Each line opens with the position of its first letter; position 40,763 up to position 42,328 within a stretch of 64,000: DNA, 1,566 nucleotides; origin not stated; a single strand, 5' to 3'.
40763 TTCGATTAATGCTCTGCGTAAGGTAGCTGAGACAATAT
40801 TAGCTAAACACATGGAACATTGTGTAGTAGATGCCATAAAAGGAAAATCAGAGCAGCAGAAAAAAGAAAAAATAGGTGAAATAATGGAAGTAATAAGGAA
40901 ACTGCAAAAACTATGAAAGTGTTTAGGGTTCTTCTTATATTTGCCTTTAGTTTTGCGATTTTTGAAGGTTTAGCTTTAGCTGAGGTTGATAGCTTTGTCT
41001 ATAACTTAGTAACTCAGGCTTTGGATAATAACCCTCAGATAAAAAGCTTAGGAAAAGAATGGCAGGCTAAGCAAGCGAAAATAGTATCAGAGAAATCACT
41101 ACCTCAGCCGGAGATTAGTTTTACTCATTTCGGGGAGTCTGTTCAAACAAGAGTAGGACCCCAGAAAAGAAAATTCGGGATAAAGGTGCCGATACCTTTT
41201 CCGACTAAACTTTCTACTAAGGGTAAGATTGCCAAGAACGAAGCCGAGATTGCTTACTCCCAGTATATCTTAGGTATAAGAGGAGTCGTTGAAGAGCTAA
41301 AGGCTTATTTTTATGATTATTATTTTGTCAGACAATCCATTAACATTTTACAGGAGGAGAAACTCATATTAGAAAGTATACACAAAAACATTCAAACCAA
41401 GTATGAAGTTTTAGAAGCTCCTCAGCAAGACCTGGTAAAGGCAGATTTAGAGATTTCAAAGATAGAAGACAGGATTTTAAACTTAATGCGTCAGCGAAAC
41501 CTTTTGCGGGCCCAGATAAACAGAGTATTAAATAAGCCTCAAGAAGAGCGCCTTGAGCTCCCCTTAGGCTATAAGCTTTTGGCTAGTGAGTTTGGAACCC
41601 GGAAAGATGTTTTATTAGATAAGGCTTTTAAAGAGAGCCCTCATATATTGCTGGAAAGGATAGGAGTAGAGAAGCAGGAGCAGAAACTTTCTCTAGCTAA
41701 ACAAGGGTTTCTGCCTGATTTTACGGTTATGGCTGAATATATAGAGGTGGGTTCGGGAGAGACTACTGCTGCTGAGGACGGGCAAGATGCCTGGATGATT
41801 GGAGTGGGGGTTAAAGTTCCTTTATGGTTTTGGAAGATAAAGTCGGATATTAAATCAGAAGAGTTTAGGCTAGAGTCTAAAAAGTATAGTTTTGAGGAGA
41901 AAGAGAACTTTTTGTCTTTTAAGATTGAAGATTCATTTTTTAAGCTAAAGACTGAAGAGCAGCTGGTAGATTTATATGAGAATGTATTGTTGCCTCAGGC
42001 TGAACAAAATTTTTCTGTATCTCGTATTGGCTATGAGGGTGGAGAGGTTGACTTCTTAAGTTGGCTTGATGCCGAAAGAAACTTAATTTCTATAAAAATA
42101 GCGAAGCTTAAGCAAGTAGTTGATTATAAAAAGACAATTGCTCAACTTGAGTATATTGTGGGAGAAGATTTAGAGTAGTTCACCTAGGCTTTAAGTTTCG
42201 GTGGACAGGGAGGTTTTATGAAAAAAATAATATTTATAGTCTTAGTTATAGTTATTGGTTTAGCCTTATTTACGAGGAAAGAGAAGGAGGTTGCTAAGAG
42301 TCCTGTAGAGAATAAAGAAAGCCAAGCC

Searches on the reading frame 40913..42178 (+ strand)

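Call 94: search_protein_families(library=pfam, proteins=[window:40913-42178:+], max_evalue=0.00001)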
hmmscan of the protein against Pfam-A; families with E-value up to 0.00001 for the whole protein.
window:40913-42178:+ (421 aa): 1 family
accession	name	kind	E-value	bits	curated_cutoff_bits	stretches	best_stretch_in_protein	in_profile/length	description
PF02321.23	OEP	-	9.4e-51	172.7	22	2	234-417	4-187/187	Outer membrane efflux protein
